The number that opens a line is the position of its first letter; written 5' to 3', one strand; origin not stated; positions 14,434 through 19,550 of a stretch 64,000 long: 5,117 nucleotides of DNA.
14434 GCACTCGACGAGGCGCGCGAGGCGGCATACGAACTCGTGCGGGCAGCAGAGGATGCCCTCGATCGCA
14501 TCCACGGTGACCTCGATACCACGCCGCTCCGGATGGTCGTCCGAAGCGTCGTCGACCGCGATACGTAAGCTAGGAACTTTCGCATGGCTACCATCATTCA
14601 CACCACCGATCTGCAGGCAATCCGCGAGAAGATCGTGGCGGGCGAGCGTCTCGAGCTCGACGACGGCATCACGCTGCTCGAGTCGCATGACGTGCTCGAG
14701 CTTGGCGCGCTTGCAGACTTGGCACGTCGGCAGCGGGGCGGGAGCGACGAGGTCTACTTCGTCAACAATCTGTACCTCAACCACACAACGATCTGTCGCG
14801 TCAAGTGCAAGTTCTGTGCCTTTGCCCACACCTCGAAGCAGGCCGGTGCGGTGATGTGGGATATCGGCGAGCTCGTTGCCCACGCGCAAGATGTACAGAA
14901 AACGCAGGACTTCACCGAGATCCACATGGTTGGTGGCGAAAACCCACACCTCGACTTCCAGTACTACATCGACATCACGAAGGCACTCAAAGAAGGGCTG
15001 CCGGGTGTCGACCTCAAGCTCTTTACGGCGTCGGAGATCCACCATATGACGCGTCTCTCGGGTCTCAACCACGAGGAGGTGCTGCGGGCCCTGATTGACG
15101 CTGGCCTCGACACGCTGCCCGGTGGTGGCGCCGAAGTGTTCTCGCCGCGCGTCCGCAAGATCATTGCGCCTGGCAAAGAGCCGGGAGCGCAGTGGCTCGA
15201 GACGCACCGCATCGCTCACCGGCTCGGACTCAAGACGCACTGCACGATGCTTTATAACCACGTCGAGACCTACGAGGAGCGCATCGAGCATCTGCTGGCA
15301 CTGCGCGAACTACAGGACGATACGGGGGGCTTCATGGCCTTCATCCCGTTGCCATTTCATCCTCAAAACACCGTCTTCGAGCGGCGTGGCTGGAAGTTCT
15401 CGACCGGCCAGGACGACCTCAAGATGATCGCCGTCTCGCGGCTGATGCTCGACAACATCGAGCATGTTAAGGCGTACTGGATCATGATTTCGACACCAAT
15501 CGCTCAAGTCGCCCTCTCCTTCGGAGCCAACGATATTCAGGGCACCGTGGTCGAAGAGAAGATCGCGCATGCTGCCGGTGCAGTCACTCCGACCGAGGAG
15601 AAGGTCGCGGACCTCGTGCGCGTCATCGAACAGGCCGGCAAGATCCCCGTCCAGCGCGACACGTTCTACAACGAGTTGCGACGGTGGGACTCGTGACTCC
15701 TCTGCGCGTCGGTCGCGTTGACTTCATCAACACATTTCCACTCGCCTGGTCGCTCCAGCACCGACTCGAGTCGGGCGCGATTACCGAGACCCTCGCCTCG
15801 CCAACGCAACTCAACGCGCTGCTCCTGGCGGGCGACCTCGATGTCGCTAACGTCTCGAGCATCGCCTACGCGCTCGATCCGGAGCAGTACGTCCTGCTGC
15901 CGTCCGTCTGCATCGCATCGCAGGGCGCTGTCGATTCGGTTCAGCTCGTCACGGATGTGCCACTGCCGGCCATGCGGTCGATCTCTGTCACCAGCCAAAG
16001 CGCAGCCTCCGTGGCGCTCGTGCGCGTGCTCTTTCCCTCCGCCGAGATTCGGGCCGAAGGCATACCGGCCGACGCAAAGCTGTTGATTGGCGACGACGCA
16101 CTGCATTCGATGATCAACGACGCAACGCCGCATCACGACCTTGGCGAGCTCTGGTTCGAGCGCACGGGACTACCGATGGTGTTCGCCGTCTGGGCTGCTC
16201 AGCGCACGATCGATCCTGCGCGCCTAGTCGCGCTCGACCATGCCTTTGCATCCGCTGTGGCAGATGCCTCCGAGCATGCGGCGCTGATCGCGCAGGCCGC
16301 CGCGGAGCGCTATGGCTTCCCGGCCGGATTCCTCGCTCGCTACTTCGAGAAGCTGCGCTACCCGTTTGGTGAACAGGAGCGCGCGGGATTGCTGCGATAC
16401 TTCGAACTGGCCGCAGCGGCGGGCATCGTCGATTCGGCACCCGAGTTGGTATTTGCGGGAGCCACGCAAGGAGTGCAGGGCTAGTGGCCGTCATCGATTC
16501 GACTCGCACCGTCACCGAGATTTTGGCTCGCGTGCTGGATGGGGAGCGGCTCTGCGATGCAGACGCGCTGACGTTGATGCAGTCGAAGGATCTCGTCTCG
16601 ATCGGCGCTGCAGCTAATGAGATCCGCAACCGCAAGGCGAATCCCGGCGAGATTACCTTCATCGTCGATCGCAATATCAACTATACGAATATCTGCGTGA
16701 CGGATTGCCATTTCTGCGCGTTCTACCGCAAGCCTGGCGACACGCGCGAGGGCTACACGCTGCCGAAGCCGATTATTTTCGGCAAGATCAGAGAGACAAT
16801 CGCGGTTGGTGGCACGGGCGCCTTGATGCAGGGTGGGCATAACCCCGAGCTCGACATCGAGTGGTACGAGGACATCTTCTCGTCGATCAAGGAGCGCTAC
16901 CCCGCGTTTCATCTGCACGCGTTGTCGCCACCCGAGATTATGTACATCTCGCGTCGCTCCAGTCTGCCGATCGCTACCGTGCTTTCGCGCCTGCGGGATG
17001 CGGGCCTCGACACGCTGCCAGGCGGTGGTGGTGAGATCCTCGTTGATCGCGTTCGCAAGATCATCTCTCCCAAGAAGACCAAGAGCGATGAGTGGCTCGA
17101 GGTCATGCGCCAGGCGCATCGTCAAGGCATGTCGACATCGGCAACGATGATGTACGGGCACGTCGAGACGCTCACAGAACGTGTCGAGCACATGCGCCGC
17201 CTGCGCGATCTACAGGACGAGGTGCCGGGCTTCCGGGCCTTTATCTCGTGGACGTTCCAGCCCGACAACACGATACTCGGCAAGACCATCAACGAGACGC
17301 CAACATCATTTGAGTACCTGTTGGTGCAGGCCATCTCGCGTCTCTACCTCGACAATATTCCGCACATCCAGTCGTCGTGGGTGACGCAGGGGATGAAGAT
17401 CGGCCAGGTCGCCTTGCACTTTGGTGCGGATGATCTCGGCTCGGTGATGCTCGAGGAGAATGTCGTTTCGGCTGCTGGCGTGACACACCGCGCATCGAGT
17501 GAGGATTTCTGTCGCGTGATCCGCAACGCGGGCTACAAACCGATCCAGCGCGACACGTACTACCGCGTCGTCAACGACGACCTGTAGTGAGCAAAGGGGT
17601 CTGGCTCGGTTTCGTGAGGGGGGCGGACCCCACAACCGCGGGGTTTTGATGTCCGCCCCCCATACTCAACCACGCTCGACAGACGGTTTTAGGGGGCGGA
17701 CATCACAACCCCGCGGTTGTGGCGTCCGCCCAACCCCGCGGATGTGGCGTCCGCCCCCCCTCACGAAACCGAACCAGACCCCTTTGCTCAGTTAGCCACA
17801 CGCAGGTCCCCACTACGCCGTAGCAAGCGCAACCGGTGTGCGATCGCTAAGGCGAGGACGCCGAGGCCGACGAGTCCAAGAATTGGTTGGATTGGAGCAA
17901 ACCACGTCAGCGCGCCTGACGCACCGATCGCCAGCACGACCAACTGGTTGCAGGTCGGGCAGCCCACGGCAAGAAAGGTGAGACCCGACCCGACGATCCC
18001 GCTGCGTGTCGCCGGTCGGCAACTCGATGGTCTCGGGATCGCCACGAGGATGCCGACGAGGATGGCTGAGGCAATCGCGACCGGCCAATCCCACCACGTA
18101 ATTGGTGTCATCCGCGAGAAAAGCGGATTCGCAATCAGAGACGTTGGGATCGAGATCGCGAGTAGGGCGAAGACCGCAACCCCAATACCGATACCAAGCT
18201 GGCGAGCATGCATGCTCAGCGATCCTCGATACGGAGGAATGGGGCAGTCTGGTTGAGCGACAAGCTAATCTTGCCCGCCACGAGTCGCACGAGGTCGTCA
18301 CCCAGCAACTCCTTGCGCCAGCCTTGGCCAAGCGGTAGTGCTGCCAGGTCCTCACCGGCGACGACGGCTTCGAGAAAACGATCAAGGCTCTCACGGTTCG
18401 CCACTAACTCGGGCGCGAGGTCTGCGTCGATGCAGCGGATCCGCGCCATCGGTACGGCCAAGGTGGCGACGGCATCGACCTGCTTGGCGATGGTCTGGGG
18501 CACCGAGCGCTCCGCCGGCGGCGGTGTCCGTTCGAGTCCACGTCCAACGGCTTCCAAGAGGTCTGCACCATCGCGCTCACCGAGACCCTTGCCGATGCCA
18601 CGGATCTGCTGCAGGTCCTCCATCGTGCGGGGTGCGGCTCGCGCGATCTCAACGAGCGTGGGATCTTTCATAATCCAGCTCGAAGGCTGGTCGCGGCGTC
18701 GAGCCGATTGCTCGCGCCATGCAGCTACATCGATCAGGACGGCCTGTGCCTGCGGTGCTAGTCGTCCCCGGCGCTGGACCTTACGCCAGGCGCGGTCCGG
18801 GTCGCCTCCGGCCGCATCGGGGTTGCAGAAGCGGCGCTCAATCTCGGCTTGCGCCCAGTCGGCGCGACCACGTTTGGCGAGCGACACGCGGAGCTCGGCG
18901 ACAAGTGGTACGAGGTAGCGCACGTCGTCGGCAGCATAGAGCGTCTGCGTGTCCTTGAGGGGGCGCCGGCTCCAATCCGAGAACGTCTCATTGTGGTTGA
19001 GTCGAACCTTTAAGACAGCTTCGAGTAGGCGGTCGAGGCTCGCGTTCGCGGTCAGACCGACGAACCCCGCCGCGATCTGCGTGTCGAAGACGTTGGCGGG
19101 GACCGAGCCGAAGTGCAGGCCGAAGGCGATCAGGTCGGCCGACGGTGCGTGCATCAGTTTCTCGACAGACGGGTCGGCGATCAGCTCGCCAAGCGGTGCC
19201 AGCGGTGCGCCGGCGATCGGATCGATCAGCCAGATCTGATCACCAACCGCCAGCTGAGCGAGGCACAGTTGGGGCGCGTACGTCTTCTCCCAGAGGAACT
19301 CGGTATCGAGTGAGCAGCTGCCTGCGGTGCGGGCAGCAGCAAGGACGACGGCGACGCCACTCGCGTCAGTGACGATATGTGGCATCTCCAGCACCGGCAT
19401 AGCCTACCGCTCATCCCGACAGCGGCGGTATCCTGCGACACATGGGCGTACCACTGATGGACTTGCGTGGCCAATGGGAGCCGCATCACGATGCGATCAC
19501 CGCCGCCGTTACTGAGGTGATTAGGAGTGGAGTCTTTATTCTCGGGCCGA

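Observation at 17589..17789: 201-nt nested palindrome: family A core wrapped in a second inverted repeat, sharing a conserved loop with the 24.6-kb copy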

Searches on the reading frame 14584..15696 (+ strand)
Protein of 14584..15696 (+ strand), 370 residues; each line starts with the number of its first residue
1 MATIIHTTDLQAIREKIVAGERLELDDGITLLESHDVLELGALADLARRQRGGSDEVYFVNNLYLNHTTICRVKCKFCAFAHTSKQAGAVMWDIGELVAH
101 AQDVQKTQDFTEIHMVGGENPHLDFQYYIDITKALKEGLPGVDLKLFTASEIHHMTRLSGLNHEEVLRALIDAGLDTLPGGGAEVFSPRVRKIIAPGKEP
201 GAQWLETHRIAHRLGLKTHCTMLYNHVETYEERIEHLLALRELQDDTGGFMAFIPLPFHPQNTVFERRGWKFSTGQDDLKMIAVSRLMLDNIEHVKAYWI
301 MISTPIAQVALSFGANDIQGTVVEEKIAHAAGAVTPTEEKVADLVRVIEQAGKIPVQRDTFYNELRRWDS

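Call 31: search_protein_families(library=ncbifam, proteins=[window:14584-15696:+], max_evalue=0.00001)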
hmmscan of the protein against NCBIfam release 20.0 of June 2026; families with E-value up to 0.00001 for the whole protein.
window:14584-15696:+ (370 aa): 15 families
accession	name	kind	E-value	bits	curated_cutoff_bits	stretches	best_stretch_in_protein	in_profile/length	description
TIGR03700.1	mena_SCO4494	equivalog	4.6e-133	443.5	434.55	1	13-365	1-351/351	aminofutalosine synthase MqnE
TIGR03699.1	menaquin_MqnC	equivalog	1.2e-107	359.7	428.1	1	21-364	1-341/342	cyclic dehypoxanthinyl futalosine synthase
TIGR00423.1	TIGR00423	subfamily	3.2e-102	341.9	260.25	1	57-365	1-310/310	CofH family radical SAM protein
NF005609.0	PRK07360.1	equivalog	9.6e-98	327.4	426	1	8-367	6-370/374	7,8-didemethyl-8-hydroxy-5-deazariboflavin synthase subunit CofH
NF006276.0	PRK08444.1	equivalog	9.4e-95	317.6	560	1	13-368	3-353/353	aminofutalosine synthase MqnE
TIGR03551.1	F420_cofH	equivalog_domain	8.8e-93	310.9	374.1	1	27-364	5-344/345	5-amino-6-(D-ribitylamino)uracil--L-tyrosine 4-hydroxyphenyl transferase CofH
NF006687.0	PRK09234.1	equivalog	1.4e-80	271.6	1018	1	5-366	474-838/849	bifunctional FO biosynthesis protein CofGH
NF006277.0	PRK08445.1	equivalog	2.2e-78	263.5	576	1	22-368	3-348/348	dehypoxanthine futalosine cyclase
NF004580.0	PRK05926.1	equivalog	4.3e-68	230.2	583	1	6-356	11-363/370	hypothetical protein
TIGR03910.1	pyrrolys_PylB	equivalog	4.1e-12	45.7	348.2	1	7-291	2-270/347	methylornithine synthase PylB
TIGR03550.1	F420_cofG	equivalog_domain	2.5e-10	40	213.35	0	59-127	2-69/322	7,8-didemethyl-8-hydroxy-5-deazariboflavin synthase CofG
NF004884.0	PRK06245.1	equivalog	6.2e-10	38.5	209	0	54-124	8-75/340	7,8-didemethyl-8-hydroxy-5-deazariboflavin synthase subunit CofG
TIGR03957.1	rSAM_HmdB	equivalog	1.2e-08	34.6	320.9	0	194-352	161-312/317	5,10-methenyltetrahydromethanopterin hydrogenase cofactor biosynthesis protein HmdB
TIGR04038.1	tatD_link_rSAM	subfamily_domain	3.2e-06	27.1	129.7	1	60-151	7-98/192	TatD family nuclease-associated radical SAM protein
TIGR02351.2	thiH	equivalog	3.7e-06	26.3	380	1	15-150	27-161/364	2-iminoacetate synthase ThiH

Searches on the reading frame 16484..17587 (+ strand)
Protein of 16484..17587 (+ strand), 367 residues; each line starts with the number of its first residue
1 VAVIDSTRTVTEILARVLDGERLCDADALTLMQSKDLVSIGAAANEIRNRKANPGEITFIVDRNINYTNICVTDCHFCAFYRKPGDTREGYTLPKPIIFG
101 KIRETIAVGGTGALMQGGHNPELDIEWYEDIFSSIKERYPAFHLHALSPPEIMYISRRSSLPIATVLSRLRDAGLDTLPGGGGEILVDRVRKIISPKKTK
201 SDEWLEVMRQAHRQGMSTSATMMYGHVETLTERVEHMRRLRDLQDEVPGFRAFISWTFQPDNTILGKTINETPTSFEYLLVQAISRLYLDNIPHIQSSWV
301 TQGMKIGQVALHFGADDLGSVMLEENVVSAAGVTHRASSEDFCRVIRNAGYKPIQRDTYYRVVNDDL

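Call 18: find_encoding_contigs(protein=window:16484-17587:+, flank=10000, max_places=10)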
Protein window:16484-17587:+ (367 aa): no gene with exactly this product is on record in the collection.

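Call 19: find_encoding_contigs(protein=window:16484-17584:+, flank=10000, max_places=10)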
Protein seq(367 aa) (367 aa): no gene with exactly this product is on record in the collection.

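Call 31: search_protein_families(library=ncbifam, proteins=[window:16484-17587:+], max_evalue=0.00001)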
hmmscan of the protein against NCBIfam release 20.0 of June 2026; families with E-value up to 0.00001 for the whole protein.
window:16484-17587:+ (367 aa): 12 families
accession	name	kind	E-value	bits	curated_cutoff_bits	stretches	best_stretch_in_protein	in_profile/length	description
TIGR03699.1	menaquin_MqnC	equivalog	4.8e-146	486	428.1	1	21-363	1-342/342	cyclic dehypoxanthinyl futalosine synthase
NF006277.0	PRK08445.1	equivalog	3.9e-123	410.7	576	1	22-363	3-345/348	dehypoxanthine futalosine cyclase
TIGR00423.1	TIGR00423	subfamily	4.8e-117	390.6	260.25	1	57-362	1-309/310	CofH family radical SAM protein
TIGR03700.1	mena_SCO4494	equivalog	2.4e-110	368.8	434.55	1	13-362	1-350/351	aminofutalosine synthase MqnE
NF005609.0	PRK07360.1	equivalog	4.6e-102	341.6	426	1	7-364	5-369/374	7,8-didemethyl-8-hydroxy-5-deazariboflavin synthase subunit CofH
TIGR03551.1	F420_cofH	equivalog_domain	7.8e-100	334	374.1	1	25-363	3-345/345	5-amino-6-(D-ribitylamino)uracil--L-tyrosine 4-hydroxyphenyl transferase CofH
NF006687.0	PRK09234.1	equivalog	2e-88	297.5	1018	1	10-365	479-839/849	bifunctional FO biosynthesis protein CofGH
NF006276.0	PRK08444.1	equivalog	5.6e-83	278.9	560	1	12-363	2-350/353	aminofutalosine synthase MqnE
NF004580.0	PRK05926.1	equivalog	5.5e-66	223.3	583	1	8-350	13-359/370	hypothetical protein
TIGR03550.1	F420_cofG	equivalog_domain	1.7e-10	40.6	213.35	0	65-126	8-68/322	7,8-didemethyl-8-hydroxy-5-deazariboflavin synthase CofG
TIGR03956.1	rSAM_HydE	equivalog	1.2e-08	34.6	254.6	1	54-254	43-230/340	[FeFe] hydrogenase H-cluster radical SAM maturase HydE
NF004884.0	PRK06245.1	equivalog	2.6e-08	33.1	209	0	51-126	5-77/340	7,8-didemethyl-8-hydroxy-5-deazariboflavin synthase subunit CofG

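Call 61: find_homologous_proteins(query=window:16484-17587:+, max_evalue=1e-150)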
Query window:16484-17587:+ (367 aa): 2533 proteins with E <= 1e-150 among 8000 candidates; the best 120 are listed.
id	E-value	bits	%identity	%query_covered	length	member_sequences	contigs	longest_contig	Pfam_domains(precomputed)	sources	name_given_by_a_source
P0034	2.0e-243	825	98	100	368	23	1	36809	PF04055.28,PF19288.5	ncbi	-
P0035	8.8e-224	760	90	100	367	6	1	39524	PF04055.28,PF19288.5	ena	-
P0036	1.1e-218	743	87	100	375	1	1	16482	PF04055.28,PF19288.5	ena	-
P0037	2.3e-218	742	86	100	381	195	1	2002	PF04055.28,PF19288.5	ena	-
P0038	3.8e-216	735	87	100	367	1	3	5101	PF04055.28,PF19288.5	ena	-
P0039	8.0e-216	734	86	100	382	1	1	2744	PF04055.28,PF19288.5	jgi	jgi:cyclic dehypoxanthinyl futalosine synthase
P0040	8.5e-216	734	87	100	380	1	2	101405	PF04055.28,PF19288.5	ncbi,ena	-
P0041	3.3e-215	732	85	100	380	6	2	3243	PF04055.28,PF19288.5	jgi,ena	jgi:cyclic dehypoxanthinyl futalosine synthase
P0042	6.3e-215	731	85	100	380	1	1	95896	PF04055.28,PF19288.5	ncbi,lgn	ncbi:MAG: cyclic dehypoxanthinyl futalosine synthase [Thermoleophilia bacterium]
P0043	8.7e-215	730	85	100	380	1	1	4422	PF04055.28,PF19288.5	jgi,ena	-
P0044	1.1e-213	727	85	100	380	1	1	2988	PF04055.28,PF19288.5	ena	-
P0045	1.1e-213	727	85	100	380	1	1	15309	PF04055.28,PF19288.5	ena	-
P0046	3.4e-212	722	85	99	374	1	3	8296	PF04055.28,PF19288.5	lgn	-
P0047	1.3e-211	720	86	99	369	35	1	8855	PF04055.28,PF19288.5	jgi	-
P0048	2.2e-211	719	85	100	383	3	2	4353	PF04055.28,PF19288.5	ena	-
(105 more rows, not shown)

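Call 62: find_encoding_contigs(protein=P0034, flank=3000, max_places=4)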
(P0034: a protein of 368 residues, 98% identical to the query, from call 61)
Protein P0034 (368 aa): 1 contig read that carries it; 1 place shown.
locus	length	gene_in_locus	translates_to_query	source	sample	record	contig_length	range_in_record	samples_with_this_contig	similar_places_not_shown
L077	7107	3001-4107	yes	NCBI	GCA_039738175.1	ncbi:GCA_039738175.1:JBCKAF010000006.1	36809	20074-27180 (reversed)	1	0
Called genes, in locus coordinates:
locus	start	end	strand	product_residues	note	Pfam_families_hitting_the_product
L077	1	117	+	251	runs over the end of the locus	PF01209:Ubie_methyltran, PF13489:Methyltransf_23, PF13847:Methyltransf_31, PF08241:Methyltransf_11, PF08242:Methyltransf_12, PF13649:Methyltransf_25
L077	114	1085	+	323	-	PF00348:polyprenyl_synt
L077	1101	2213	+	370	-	PF04055:Radical_SAM, PF19288:CofH_C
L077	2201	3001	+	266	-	PF02621:VitK2_biosynth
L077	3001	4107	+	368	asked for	PF04055:Radical_SAM, PF19288:CofH_C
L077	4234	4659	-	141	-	-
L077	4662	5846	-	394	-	PF01612:DNA_pol_A_exo1, PF00570:HRDC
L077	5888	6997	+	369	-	PF01041:DegT_DnrJ_EryC1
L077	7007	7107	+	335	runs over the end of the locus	PF04007:DUF354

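Call 63: find_encoding_contigs(protein=P0035, flank=3000, max_places=4)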
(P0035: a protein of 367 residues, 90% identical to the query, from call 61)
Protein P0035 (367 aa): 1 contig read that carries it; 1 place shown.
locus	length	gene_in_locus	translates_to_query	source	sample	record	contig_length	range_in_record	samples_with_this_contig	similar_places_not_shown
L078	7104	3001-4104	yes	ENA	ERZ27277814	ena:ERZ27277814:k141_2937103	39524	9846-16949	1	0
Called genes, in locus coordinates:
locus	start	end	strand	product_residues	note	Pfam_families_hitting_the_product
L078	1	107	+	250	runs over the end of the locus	PF01209:Ubie_methyltran, PF13489:Methyltransf_23 (weak), PF13649:Methyltransf_25, PF13847:Methyltransf_31, PF08241:Methyltransf_11, PF08242:Methyltransf_12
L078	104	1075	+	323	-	PF00348:polyprenyl_synt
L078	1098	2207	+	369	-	PF04055:Radical_SAM, PF19288:CofH_C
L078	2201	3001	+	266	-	PF02621:VitK2_biosynth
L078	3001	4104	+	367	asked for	PF04055:Radical_SAM, PF19288:CofH_C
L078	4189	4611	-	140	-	-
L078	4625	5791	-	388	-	PF01612:DNA_pol_A_exo1, PF00570:HRDC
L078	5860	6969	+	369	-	PF01041:DegT_DnrJ_EryC1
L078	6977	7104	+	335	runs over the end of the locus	PF04007:DUF354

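Call 67: find_encoding_contigs(protein=P0038, flank=1500, max_places=3)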
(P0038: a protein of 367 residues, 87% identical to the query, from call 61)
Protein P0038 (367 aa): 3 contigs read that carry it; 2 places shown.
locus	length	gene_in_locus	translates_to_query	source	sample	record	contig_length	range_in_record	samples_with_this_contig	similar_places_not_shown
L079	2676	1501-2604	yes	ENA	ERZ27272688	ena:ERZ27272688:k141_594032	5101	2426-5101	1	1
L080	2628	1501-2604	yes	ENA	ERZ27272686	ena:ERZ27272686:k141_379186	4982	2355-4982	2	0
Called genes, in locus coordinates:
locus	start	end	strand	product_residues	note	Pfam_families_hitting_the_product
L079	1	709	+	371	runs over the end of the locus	PF04055:Radical_SAM, PF19288:CofH_C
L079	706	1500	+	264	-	PF02621:VitK2_biosynth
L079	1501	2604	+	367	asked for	PF04055:Radical_SAM, PF19288:CofH_C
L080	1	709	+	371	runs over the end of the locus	PF04055:Radical_SAM, PF19288:CofH_C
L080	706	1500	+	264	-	PF02621:VitK2_biosynth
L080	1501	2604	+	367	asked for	PF04055:Radical_SAM, PF19288:CofH_C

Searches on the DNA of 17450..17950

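Call 70: search_rna_families(source=window, start=17450, end=17950, threshold=evalue, max_evalue=1)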
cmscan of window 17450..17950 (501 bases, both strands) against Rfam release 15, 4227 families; matches with E-value up to 1: 7.
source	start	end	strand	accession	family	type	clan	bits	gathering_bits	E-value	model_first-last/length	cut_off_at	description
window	17587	17792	-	RF04119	MIR1858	Gene; miRNA;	-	61.7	137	2.5e-10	1-197/197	no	MIR1858 microRNA precursor family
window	17623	17729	-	RF03891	mir-2545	Gene; miRNA;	-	41.5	94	1.6e-06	1-118/118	no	mir-2545 microRNA precursor family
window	17632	17722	-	RF03910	mir-H5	Gene; miRNA;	-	33.1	90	0.0071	1-80/80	no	mir-H5 microRNA precursor family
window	17564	17790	-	RF02571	Mcr7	Gene; sRNA;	-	28.1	380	4.7e-05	1-351/351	no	mcr7 sRNA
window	17635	17717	-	RF03702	MIR851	Gene; miRNA;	-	27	90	0.0039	1-108/108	no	MIR851 microRNA precursor family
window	17631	17720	-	RF00777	mir-541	Gene; miRNA;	-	25.6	44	0.0027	1-84/84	no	mir-541 microRNA precursor family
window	17645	17708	+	RF00993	mir-1473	Gene; miRNA;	-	19.5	95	0.25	1-80/80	no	mir-1473 microRNA precursor family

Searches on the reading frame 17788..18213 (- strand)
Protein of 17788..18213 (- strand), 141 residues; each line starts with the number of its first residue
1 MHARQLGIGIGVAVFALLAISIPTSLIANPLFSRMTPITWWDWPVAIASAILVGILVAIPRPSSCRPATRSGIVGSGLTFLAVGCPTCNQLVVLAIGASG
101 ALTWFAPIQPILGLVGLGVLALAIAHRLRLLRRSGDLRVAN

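Call 20: find_encoding_contigs(protein=window:17788-18213:-, flank=10000, max_places=10)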
Protein window:17788-18213:- (141 aa): no gene with exactly this product is on record in the collection.

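Call 31: search_protein_families(library=ncbifam, proteins=[window:17788-18213:-], max_evalue=0.00001)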
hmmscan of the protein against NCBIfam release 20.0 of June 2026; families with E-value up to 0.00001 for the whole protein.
window:17788-18213:- (141 aa): 0 families

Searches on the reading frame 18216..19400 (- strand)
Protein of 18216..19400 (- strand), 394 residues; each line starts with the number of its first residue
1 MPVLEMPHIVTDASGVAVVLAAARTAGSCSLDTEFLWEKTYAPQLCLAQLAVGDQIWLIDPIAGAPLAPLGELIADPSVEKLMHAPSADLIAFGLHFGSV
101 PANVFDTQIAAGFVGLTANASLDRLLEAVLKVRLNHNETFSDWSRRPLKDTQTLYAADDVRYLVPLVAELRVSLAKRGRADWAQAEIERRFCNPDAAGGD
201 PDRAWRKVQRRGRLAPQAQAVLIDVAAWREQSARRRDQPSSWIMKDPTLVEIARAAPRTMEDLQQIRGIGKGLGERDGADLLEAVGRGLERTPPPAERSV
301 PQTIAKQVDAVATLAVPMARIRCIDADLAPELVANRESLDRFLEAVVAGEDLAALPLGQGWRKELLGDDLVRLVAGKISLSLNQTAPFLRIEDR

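Call 31: search_protein_families(library=ncbifam, proteins=[window:18216-19400:-], max_evalue=0.00001)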
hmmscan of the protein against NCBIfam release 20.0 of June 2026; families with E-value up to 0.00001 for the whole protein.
window:18216-19400:- (394 aa): 5 families
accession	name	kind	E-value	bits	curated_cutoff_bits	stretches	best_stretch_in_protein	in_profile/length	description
TIGR01388.1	rnd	equivalog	1.1e-87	294.7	298.95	1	10-373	2-360/363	ribonuclease D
NF008089.0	PRK10829.1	equivalog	3.6e-55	187.5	516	1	9-375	5-371/375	ribonuclease D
NF011540.0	PRK14975.1-4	equivalog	1.1e-11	44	601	1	29-177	25-167/576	bifunctional 3'-5' exonuclease/DNA polymerase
NF011539.0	PRK14975.1-3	equivalog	1.6e-10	40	640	1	9-186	49-232/628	bifunctional 3'-5' exonuclease/DNA polymerase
TIGR01389.1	recQ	equivalog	1.1e-06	27.4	640.2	1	217-285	520-588/591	DNA helicase RecQ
